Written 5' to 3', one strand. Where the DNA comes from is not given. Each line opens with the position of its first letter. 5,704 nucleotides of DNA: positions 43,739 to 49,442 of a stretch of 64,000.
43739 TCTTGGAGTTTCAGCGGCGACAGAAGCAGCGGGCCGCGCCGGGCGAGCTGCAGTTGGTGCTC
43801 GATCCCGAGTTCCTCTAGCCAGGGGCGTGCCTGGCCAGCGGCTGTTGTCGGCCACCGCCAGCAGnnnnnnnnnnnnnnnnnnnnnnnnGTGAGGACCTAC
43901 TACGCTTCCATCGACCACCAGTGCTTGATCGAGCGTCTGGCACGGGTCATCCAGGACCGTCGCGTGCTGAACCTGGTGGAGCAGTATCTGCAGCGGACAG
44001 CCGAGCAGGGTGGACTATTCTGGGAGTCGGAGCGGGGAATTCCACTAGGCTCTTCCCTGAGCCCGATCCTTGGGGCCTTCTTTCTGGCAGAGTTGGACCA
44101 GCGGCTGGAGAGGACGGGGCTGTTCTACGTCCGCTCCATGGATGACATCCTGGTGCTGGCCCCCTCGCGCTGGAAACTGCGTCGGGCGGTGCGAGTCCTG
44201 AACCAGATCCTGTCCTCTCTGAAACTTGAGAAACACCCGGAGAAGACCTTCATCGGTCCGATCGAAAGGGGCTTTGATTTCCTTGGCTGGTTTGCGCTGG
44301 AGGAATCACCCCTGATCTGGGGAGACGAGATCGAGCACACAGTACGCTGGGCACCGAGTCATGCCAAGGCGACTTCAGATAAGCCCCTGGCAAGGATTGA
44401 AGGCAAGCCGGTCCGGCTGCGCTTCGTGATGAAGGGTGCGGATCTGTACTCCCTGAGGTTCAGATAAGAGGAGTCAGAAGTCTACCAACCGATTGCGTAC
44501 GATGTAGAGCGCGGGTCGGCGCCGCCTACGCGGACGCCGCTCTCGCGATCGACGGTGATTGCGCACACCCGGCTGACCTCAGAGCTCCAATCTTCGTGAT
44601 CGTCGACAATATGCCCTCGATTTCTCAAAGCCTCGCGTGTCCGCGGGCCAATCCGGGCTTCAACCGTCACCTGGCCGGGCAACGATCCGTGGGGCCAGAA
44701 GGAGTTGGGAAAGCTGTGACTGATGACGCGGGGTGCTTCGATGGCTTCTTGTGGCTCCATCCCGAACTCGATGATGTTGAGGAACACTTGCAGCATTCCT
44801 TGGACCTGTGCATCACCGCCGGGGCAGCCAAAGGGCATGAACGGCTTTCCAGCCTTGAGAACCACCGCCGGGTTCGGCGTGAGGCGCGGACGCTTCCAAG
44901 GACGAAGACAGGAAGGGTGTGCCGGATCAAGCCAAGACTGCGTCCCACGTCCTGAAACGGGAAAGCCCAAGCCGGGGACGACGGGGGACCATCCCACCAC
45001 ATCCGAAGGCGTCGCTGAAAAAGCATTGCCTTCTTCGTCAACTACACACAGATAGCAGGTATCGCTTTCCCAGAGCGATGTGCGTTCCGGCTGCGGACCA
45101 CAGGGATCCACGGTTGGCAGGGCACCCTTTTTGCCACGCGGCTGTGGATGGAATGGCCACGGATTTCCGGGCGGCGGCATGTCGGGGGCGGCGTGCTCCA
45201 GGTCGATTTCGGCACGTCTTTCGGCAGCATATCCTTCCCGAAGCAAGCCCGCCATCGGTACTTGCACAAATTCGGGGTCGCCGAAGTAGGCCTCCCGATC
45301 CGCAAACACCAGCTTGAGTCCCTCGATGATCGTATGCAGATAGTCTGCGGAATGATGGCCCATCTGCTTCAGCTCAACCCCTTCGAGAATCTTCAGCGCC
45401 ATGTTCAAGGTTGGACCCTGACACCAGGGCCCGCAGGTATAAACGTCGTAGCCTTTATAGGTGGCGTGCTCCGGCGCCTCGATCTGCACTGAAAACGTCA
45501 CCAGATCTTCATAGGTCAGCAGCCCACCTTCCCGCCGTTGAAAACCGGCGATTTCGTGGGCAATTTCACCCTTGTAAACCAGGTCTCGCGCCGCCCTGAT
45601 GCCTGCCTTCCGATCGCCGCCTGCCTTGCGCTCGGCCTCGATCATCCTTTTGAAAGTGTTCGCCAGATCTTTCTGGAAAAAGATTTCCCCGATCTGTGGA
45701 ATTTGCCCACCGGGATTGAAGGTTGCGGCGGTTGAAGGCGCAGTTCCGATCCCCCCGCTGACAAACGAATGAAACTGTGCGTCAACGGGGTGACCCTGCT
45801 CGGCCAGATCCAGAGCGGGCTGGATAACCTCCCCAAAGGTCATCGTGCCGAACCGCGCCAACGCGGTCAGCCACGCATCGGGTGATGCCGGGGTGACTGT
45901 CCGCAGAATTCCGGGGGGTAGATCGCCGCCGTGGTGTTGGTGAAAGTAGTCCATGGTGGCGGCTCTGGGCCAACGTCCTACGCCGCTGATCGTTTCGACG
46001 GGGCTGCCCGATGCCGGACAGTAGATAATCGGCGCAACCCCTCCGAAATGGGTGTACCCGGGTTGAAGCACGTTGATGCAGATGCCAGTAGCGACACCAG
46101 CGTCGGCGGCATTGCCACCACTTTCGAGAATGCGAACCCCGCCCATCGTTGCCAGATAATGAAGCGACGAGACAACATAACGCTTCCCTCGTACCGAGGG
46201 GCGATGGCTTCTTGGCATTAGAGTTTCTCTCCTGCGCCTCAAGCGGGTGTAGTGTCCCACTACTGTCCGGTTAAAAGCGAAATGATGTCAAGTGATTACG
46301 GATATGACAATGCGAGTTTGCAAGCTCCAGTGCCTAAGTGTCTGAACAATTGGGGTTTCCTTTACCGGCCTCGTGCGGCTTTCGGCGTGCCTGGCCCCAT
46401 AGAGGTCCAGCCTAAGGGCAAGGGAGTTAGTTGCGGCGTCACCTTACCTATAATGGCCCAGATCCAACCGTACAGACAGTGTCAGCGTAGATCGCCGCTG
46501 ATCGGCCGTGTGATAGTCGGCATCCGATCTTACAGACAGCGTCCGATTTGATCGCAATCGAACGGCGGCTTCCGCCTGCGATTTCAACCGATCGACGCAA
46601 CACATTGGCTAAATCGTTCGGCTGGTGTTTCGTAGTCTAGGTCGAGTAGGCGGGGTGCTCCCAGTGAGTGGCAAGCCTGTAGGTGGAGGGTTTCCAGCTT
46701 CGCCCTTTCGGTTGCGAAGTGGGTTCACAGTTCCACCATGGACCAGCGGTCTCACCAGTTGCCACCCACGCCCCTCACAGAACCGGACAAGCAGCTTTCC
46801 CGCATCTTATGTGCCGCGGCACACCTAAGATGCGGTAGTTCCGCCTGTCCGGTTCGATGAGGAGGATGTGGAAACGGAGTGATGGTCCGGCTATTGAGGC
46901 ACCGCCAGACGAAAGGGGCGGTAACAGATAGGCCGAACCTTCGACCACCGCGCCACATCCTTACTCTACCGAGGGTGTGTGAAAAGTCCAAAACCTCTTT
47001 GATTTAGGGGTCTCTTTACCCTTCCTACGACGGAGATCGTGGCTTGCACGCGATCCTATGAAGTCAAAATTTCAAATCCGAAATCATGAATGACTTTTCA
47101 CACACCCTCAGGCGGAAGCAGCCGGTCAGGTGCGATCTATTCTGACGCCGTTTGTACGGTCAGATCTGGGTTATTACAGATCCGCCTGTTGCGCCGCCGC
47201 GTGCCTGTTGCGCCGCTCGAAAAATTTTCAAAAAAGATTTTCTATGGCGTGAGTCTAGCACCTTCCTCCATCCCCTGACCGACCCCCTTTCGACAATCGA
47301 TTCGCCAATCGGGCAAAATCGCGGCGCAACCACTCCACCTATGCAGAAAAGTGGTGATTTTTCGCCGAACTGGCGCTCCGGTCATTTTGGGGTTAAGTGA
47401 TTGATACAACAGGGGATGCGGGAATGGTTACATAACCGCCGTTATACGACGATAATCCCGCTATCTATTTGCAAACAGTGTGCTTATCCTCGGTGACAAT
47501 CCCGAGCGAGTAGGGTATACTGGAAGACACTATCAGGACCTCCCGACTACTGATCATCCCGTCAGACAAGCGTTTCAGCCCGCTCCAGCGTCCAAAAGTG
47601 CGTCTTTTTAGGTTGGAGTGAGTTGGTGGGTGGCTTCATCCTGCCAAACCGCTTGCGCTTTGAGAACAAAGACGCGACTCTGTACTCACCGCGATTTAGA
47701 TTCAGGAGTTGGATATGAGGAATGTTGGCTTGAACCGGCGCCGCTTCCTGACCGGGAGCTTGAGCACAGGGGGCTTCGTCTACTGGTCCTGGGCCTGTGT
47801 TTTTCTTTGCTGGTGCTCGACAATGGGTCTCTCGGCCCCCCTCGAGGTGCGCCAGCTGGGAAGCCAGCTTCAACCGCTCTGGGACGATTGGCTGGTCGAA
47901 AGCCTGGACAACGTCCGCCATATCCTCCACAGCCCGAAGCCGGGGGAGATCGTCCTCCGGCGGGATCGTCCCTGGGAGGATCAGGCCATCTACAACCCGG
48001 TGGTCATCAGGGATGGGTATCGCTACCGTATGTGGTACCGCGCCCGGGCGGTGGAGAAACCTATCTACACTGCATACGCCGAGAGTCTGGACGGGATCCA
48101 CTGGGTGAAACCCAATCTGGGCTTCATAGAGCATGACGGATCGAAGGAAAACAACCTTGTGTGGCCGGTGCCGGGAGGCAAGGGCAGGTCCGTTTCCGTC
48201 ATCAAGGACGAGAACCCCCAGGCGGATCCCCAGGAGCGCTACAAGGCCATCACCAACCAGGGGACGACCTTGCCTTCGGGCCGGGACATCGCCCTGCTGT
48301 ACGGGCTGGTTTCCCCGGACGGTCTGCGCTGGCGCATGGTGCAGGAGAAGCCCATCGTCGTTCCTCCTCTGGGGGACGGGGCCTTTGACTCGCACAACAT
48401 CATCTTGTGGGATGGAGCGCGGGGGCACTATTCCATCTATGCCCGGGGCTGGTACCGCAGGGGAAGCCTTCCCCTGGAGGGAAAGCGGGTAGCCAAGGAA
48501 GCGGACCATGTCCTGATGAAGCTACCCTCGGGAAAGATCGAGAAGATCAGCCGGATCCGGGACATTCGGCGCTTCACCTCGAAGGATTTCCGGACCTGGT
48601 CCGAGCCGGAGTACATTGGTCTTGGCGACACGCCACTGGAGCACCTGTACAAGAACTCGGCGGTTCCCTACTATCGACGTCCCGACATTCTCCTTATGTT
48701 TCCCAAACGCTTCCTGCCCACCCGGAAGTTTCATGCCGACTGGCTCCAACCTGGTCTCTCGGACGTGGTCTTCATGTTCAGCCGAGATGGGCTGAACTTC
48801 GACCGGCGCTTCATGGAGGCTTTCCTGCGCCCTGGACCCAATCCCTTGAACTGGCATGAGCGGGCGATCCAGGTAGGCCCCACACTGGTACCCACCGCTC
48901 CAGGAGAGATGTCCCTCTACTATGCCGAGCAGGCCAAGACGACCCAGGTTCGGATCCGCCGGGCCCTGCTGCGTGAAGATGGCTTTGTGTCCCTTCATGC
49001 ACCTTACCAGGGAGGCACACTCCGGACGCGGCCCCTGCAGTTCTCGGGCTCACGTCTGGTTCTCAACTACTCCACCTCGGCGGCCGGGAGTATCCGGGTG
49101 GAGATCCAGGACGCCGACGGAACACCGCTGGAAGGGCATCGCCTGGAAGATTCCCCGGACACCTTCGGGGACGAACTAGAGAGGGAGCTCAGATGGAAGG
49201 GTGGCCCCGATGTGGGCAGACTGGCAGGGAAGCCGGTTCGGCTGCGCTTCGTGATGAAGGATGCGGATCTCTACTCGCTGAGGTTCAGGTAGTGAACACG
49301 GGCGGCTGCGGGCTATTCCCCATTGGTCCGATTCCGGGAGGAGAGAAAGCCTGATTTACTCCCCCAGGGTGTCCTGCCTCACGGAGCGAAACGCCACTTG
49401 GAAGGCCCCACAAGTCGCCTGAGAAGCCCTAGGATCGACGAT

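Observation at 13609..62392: Hyper-expanded family of secreted Asp-box beta-propeller proteins with a near-invariant C-terminus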

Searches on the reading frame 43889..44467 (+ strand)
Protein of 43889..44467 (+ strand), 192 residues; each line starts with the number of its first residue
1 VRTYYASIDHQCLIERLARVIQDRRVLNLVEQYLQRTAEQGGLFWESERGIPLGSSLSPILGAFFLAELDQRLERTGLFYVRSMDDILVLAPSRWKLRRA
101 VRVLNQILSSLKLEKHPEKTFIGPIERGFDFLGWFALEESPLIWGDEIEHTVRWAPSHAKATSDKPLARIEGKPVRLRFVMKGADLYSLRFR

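Call 48: search_protein_families(library=pfam, proteins=[window:43889-44467:+], max_evalue=0.01)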
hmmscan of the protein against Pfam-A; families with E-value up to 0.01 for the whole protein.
window:43889-44467:+ (192 aa): 1 family
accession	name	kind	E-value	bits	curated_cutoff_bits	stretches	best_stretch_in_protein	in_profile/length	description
PF00078.32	RVT_1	-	5.4e-16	59.4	29.6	1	4-133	78-202/205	Reverse transcriptase (RNA-dependent DNA polymerase)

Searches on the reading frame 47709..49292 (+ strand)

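Call 4: search_protein_families(library=pfam, proteins=[window:47709-49292:+], max_evalue=1)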
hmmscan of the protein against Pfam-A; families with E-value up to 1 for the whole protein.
window:47709-49292:+ (527 aa): 0 families

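Call 5: search_protein_families(library=ncbifam, proteins=[window:47709-49292:+], max_evalue=1)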
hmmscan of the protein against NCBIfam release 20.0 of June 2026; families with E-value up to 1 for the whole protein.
window:47709-49292:+ (527 aa): 1 family
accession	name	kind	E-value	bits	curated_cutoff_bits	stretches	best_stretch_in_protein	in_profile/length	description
NF052550.1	BManbPhaseBMBP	equivalog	0.0036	16.7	450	1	85-148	17-87/296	beta-1,2-mannobiose phosphorylase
